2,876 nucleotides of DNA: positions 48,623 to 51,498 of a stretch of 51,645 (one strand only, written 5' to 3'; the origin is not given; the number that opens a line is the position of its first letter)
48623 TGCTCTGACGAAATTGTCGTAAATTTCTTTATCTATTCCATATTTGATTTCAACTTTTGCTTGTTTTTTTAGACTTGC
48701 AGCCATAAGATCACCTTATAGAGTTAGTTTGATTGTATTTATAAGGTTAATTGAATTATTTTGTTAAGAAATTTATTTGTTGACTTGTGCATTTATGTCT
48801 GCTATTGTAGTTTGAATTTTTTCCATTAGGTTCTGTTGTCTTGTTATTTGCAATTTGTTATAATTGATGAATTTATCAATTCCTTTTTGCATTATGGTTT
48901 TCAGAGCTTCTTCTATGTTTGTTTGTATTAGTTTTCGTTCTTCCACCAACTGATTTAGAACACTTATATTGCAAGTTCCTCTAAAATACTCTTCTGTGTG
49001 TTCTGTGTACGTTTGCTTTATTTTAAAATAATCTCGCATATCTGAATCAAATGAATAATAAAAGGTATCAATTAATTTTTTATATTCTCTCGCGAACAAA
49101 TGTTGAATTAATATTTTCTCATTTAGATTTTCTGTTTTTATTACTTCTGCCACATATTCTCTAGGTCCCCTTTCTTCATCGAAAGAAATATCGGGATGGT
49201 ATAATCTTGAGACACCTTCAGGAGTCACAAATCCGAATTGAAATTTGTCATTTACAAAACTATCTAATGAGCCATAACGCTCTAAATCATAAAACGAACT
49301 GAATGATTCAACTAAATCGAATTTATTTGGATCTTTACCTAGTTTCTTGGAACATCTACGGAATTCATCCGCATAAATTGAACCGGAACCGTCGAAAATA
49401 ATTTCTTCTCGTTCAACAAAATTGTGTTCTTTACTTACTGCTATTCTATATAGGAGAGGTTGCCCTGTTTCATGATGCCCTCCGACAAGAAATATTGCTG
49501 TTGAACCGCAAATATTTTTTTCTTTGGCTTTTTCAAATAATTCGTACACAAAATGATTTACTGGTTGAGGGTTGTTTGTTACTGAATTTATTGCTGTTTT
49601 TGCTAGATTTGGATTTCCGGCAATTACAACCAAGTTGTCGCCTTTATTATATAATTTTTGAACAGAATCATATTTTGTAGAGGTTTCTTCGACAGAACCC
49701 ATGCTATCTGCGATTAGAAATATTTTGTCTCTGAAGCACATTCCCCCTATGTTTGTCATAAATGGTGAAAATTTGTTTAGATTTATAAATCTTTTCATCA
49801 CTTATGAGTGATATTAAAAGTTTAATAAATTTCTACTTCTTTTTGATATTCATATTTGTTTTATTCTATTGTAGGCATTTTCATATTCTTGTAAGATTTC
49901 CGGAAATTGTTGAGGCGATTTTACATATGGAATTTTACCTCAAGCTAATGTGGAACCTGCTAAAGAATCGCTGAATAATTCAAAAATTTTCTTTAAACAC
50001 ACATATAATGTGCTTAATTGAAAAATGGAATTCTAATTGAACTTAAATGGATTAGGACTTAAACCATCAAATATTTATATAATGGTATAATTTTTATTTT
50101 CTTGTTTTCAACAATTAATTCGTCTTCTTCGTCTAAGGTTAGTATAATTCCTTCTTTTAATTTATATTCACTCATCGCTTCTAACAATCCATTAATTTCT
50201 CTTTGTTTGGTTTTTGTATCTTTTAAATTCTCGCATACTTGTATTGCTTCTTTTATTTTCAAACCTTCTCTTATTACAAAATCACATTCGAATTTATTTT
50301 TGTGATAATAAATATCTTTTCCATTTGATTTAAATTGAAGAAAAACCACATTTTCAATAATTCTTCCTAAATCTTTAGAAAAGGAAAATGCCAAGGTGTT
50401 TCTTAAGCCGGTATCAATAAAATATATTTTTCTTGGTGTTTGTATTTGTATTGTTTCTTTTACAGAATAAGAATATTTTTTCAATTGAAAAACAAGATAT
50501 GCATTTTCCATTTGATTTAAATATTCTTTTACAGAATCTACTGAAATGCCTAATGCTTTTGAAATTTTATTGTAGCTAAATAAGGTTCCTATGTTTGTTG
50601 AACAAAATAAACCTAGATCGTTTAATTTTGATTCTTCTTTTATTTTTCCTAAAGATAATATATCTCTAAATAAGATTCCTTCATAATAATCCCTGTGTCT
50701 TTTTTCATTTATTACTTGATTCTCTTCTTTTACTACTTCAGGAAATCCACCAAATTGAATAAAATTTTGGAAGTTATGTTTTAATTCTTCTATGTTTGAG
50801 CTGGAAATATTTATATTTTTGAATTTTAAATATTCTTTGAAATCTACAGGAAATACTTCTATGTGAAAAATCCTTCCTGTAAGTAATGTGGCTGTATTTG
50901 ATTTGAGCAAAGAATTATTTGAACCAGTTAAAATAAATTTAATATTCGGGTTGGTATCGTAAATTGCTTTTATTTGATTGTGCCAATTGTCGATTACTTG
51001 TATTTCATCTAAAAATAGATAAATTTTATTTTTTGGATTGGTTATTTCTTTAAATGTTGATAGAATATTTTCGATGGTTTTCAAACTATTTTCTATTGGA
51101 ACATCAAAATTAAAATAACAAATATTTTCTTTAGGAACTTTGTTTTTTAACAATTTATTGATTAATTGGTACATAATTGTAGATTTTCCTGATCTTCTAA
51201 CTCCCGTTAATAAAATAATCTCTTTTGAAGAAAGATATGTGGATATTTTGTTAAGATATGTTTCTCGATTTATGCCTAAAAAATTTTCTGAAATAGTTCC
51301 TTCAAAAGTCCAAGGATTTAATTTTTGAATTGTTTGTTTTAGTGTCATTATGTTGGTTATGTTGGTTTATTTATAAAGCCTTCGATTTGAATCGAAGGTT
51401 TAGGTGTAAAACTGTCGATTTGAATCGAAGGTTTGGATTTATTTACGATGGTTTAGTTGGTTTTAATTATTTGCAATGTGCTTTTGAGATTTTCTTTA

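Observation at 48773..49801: Orphan, highly divergent proteasome-beta-like protein with a long helical tail, next to an AAA+ ATPase in an accessory island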

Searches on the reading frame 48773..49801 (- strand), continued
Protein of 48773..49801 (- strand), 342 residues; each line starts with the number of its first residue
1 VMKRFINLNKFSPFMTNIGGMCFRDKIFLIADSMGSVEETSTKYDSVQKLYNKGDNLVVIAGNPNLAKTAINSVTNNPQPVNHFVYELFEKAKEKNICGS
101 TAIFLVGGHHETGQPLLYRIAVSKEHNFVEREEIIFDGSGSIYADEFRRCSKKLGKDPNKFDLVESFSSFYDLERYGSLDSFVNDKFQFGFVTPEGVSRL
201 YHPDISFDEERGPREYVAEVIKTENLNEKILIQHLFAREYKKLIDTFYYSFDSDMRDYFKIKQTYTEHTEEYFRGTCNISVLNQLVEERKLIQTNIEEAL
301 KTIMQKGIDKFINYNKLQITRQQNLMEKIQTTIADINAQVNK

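Call 79: search_solved_structures(query=A2, max_evalue=10, show_alignments=2)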
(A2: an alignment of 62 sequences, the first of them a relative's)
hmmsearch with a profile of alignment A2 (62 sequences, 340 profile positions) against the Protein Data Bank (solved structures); distinct sequences matched with E-value up to 10: 133 (the best 60 are shown).
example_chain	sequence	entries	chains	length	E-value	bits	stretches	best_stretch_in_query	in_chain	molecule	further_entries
5fmg_H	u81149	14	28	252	3.9e-09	39.3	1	69-158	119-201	PROTEASOME, PUTATIVE | 20S proteasome beta-1 subunit | Proteasome subunit beta type-6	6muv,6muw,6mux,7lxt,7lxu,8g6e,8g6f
9y0l_H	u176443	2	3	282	6.2e-09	38.6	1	69-158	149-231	Proteasome endopeptidase complex | Proteasome subunit beta type-6, putative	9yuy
8oix_H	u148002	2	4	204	1.1e-08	37.8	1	17-160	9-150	Proteasome subunit beta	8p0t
1fnt_H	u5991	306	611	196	5.3e-07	32.3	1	2-157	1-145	PROTEASOME COMPONENT PRE3 | Proteasome subunit beta type-1 | 20S PROTEASOME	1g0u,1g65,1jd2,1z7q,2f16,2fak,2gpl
10mt_H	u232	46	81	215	6.5e-07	32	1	2-157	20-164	Proteasome subunit beta type-1 | Proteasome component PRE3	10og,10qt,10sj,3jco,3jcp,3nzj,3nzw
3unb_N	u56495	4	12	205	6.6e-07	31.9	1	2-159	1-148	Proteasome subunit beta type-6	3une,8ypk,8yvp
7ls5_H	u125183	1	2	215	1.1e-06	31.2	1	2-157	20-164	Proteasome subunit beta type-1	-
6epc_1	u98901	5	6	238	1.9e-06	30.4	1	2-159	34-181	Proteasome subunit beta type-6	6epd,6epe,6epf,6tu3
4v7o_AB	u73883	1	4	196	2.2e-06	30.2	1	4-157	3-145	Proteasome component PRE3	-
1ryp_H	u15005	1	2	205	2.3e-06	30.1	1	4-157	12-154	20S PROTEASOME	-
5cz5_N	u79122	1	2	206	2.4e-06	30.1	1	4-157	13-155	Proteasome subunit beta type-1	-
5fgi_N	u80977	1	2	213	2.5e-06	30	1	4-157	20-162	Proteasome subunit beta type-1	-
9qai_N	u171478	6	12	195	2.5e-06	30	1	4-157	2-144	Proteasome subunit beta type-1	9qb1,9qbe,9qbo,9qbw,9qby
5vfo_N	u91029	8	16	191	3.6e-06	29.5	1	2-159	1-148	Proteasome subunit beta type-6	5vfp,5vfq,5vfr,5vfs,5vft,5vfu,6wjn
4r3o_H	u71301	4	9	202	4.4e-06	29.2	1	2-159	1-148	Proteasome subunit beta type-6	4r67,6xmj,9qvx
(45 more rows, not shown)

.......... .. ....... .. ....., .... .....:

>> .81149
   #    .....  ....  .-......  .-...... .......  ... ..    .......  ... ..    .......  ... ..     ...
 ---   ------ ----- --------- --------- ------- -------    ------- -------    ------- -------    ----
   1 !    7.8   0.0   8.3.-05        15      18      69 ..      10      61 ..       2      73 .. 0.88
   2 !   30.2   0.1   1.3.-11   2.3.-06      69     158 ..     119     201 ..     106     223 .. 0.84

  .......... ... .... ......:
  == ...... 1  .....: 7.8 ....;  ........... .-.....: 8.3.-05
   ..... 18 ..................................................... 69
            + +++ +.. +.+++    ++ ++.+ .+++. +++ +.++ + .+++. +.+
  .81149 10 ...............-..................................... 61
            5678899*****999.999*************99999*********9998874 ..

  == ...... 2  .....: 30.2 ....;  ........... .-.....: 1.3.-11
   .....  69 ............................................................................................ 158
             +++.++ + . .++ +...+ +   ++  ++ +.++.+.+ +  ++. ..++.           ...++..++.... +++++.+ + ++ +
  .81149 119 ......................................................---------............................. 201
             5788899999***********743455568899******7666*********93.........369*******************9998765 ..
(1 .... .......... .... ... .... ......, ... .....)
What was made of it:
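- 49754..49756 (-): Thr2 codon: the predicted N-terminal nucleophile (Thr1 once Met is removed). Profile position 2 aligns with residue 1 of mature yeast PRE3 and human PSMB6 chains (call 79).
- On Proteasome-like Ntn hydrolase superfamily (T1-type): Profile position 2 aligns with mature Thr1 of PRE3 and PSMB6 (call 79).
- Family HMM against PDB gives more than 45 beta-subunit sequences down to E 3.9e-9, with profile position 2 on mature Thr1 (call 79).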

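Call 82: fold_search(model_id=the predicted structure, library=viral)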
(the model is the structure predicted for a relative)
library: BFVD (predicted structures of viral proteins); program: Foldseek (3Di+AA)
matches with E <= 10: 775; with E <= 0.001: 20
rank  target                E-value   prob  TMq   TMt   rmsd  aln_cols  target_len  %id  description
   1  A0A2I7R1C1            1.4e-08  1.00  0.42  0.47  13.9       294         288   15  (no name in the UniProt tables at hand)
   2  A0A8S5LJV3            2.0e-08  1.00  0.46  0.65   5.1       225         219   12  Proteasome beta type-2 subunit [Siphoviridae sp. ct3o911]
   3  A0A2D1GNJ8            2.5e-07  1.00  0.40  0.35  16.6       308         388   16  (no name in the UniProt tables at hand)
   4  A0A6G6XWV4            2.8e-07  1.00  0.42  0.60   3.8       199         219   16  (no name in the UniProt tables at hand)
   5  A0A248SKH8            2.9e-07  1.00  0.43  0.70   3.7       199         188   17  (no name in the UniProt tables at hand)
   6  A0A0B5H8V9            3.4e-07  1.00  0.43  0.77   3.3       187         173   14  Uncharacterized protein [Vibrio phage phi 3]
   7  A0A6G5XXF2            6.3e-07  1.00  0.39  0.60   4.3       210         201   16  (no name in the UniProt tables at hand)
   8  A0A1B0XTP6            1.1e-06  1.00  0.41  0.68   4.0       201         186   17  (no name in the UniProt tables at hand)
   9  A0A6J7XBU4            1.1e-06  1.00  0.42  0.67   4.0       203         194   18  HslV ATP-dependent protease HslVU (ClpYQ), peptidase subunit [uncultured Caudovirales phage]
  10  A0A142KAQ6            1.8e-06  1.00  0.38  0.43   5.8       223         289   12  Uncharacterized protein [Gordonia phage Nymphadora]
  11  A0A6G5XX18            3.6e-06  1.00  0.40  0.67   4.1       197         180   17  (no name in the UniProt tables at hand)
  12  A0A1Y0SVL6            3.6e-06  1.00  0.34  0.51   6.7       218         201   18  Uncharacterized protein [Pseudomonas phage Noxifer]
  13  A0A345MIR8            1.3e-05  1.00  0.43  0.65   3.6       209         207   12  Uncharacterized protein [Gordonia phage Daredevil]
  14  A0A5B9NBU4            1.4e-05  1.00  0.31  0.36  11.1       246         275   16  Uncharacterized protein [Aeromonas phage 4L372XY]
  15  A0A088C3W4            1.7e-05  1.00  0.31  0.40  10.0       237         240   15  (no name in the UniProt tables at hand)
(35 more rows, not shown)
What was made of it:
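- BFVD hits are phage proteasome/HslV-like proteins (call 82).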

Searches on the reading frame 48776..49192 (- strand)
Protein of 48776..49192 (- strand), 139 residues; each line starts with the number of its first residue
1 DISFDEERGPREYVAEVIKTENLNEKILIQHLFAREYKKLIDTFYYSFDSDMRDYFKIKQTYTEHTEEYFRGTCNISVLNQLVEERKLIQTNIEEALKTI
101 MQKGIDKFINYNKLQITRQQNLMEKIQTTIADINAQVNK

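Call 76: predict_structure(alignment_id=A5)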
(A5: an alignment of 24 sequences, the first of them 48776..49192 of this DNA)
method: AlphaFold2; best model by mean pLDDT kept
length: 139 residues; sequences in the alignment: 24
mean_pLDDT: 90.2   pTM: 0.74
mean pLDDT of the five models: 90.2, 89.2, 88.6, 88.3, 87.2
residues with pLDDT >= 90: 103; 70-90: 17; 50-70: 17; < 50: 2
segments of 3 or more residues with pLDDT < 50: none
pLDDT, mean of each block of 10 residues (from residue 1): 53 66 82 91 97 98 98 98 98 97 94 98 97 96
secondary structure, 60 per line:
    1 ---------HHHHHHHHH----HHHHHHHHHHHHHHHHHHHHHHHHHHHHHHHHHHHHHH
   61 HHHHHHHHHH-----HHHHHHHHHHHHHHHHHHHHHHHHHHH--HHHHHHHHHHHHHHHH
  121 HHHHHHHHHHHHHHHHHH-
elements in order: H10-18 H23-70 H76-102 H105-138

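Call 78: fold_search(model_id=the predicted structure, library=pdb)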
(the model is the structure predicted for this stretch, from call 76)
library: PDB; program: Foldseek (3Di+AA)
matches with E <= 10: 339; with E <= 0.001: 0
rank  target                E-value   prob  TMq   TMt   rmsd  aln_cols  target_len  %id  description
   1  4fzs_A                9.4e-01  0.18  0.28  0.20  23.4       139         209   17  Structure of human SNX1 BAR domain (released 2013-07-10)
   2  4tko                  1.1e+00  0.66  0.49  0.23  21.9       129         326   14  Structure of the periplasmic adaptor protein EmrA (released 2014-07-09)
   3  5nen_B                1.1e+00  0.23  0.33  0.23  24.3       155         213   15  Crystal structure of the soluble domain of LipC, a membrane fusion protein of a type I secretion system (released 2017-11-22)
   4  2z0v_B                1.2e+00  0.10  0.21  0.16  25.2       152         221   14  Crystal structure of BAR domain of Endophilin-III (released 2008-05-13)
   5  6b87_B                1.3e+00  0.21  0.27  0.37  13.7        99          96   16  Crystal structure of transmembrane protein TMHC2_E (released 2018-03-14)
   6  3hah_A                1.3e+00  0.12  0.21  0.13  18.9       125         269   13  Crystal structure of human PACSIN1 F-BAR domain (C2 lattice) (released 2009-06-16)
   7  3q84_M                1.3e+00  0.09  0.21  0.13  19.2       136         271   13  Crystal structure of human PACSIN 1 F-BAR domain (released 2012-02-22)
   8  3hai_D                1.4e+00  0.09  0.21  0.12  19.6       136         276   13  Crystal structure of human PACSIN1 F-BAR domain (P21 lattice) (released 2009-06-16)
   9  6n3q_E                1.5e+00  0.28  0.34  0.35  13.8       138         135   16  Cryo-EM structure of the yeast Sec complex (released 2018-12-19)
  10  4xgs_A                1.5e+00  0.23  0.32  0.28  16.1       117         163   14  Crystal structure analysis of novel iron uptake mechanism of Gram-negative bacterial ferritin (released 2016-07-06)
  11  6b87_A                1.5e+00  0.18  0.27  0.34  14.4        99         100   16  Crystal structure of transmembrane protein TMHC2_E (released 2018-03-14)
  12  9cpc_3G               1.5e+00  0.08  0.21  0.22  18.6       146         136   17  Atomic model of porcine brain ventricles cilia doublet microtubule (48-nm periodicity) (released 2024-10-23)
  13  6h7w_M                1.6e+00  0.38  0.42  0.28  26.2       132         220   15  Model of retromer-Vps5 complex assembled on membrane. (released 2018-09-26)
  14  5j0l_E                1.6e+00  0.21  0.29  0.34   9.4        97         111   13  De novo design of protein homo-oligomers with modular hydrogen bond network-mediated specificity (released 2016-07-06)
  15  8qbs                  1.6e+00  0.13  0.27  0.20  25.0       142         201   10  Cryo-EM structure of Vipp1-F197K/L200K helical filament with lattice 1 (Vipp1-F197K/L200K_L1) (released 2024-09-11)
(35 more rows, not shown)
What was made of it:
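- Closest known: Anbu and WPH. Different: The tail matches nothing specific (call 78).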

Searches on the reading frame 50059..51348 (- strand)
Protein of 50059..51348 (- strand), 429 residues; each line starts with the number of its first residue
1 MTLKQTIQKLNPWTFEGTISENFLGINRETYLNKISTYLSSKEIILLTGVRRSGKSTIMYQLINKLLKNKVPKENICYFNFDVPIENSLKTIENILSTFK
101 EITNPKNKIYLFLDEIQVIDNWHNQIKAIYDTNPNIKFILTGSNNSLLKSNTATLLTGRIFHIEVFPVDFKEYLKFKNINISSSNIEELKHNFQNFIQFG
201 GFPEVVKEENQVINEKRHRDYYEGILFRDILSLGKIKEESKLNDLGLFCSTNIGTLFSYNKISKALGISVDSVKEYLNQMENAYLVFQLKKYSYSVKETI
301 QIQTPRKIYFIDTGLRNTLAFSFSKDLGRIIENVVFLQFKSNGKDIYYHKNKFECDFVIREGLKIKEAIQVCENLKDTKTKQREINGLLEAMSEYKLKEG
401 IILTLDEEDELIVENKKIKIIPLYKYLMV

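Call 3: search_protein_families(library=pfam, proteins=[window:50059-51348:-], max_evalue=1)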
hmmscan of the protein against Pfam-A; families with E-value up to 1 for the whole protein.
window:50059-51348:- (429 aa): 20 families
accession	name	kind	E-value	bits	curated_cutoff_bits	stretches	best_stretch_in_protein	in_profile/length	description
PF13173.12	AAA_14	-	3.5e-38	131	27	1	42-174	2-129/129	AAA domain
PF13635.12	DUF4143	-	2.1e-24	86.5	28.1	1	228-371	2-157/160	Domain of unknown function (DUF4143)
PF01637.24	ATPase_2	-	1.3e-05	25.5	33.2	1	27-70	3-48/225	ATPase domain predominantly from Archaea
PF24883.2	NPHP3_N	-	0.0002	22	24.8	1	40-98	20-74/164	Nephrocystin 3, N-terminal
PF25199.1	nSTAND_NTPase5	-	0.00047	20.4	34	1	42-143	41-133/145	Novel STAND NTPase 5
PF20720.3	nSTAND3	-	0.00064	19.9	27.2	1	33-99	8-64/155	Novel STAND NTPase 3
PF13401.12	AAA_22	-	0.00079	20.2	27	1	41-100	4-59/130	AAA domain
PF13555.12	AAA_29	-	0.0034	17.5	27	1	36-59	16-39/61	P-loop containing region of AAA domain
PF00004.35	AAA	-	0.013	16.4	21.2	1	45-120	1-70/131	ATPase family associated with various cellular activities (AAA)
PF12775.13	AAA_7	-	0.018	15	25.8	1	35-117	26-110/181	P-loop containing dynein motor region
PF00910.28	RNA_helicase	-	0.033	15.1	21.5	1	45-78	1-35/105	RNA helicase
PF25201.1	nSTAND6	-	0.039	14.4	27.7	1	28-68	4-44/148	Novel STAND NTPase 6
PF00437.27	T2SSE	-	0.057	12.5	24.9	1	26-71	126-171/370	Type II/IV secretion system protein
PF13730.12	HTH_36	-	0.091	13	25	1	255-281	24-50/55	Helix-turn-helix domain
PF13412.12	HTH_24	-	0.092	12.8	21.9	1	258-282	19-43/48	Winged helix-turn-helix DNA-binding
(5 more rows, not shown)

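Call 48: search_protein_families(library=ncbifam, proteins=[window:50059-51348:-], max_evalue=1)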
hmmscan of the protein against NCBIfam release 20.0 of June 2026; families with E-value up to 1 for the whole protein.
window:50059-51348:- (429 aa): 9 families
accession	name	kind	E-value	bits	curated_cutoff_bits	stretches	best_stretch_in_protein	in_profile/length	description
NF041000.1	ATPase_ComGA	equivalog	0.00041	19.4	300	1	31-69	116-155/267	competence type IV pilus ATPase ComGA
TIGR02533.1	type_II_gspE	equivalog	0.0035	16.1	630.25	1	24-95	225-291/486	type II secretion system ATPase GspE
NF009022.0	PRK12358.1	equivalog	0.0086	15.6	247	1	57-96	41-84/239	glucosamine-6-phosphate deaminase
NF007601.2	PRK10247.1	equivalog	0.0087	15.6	292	1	26-69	11-53/204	iron efflux ABC transporter ATP-binding subunit FetA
TIGR04521.1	ECF_ATPase_2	equivalog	0.016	14.3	330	1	30-70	19-58/279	energy-coupling factor transporter ATPase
NF007232.0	PRK09651.1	subfamily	0.028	14.5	185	1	257-290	137-170/173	RNA polymerase sigma factor FecI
NF007755.0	PRK10436.1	equivalog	0.033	12.8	617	1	19-92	196-264/465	type II secretion system protein GspE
NF041727.1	ECF_sigma_FecI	equivalog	0.081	12.9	260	1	257-289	137-169/169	ferric citrate uptake sigma factor FecI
NF053534.1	T4PilAsmATPsTfpB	equivalog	0.093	11.1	850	1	24-78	318-369/584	type IV pilus assembly ATPase TfpB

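Call 49: search_protein_families(library=padloc, proteins=[window:50059-51348:-], max_evalue=0.1)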
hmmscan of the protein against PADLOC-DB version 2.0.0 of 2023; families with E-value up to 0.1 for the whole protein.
window:50059-51348:- (429 aa): 9 families
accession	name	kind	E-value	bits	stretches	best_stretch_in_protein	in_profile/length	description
PDLC04787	PDC-S01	-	6.3e-120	398.8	1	25-428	10-407/412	-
PDLC04789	PDC-S01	-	1.1e-52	177.3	1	31-349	6-315/375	-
PDLC04790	PDC-S01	-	2e-36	123.7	1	33-407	18-400/422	-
PDLC04791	PDC-S01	-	2.6e-27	93.5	1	41-378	18-356/395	-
PDLC04786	PDC-S01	-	6e-22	76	1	42-425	20-428/439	-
PDLC04788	PDC-S01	-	1.3e-20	71.8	1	44-319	21-310/448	-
PDLC04792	PDC-S01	-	2.5e-20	70.5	2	33-195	8-171/452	-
PDLC04140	mad8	-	1.3e-08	32.7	1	23-86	5-68/314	mads_8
PDLC01848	CARF3--CARF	-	0.015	12.9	1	233-291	128-184/197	-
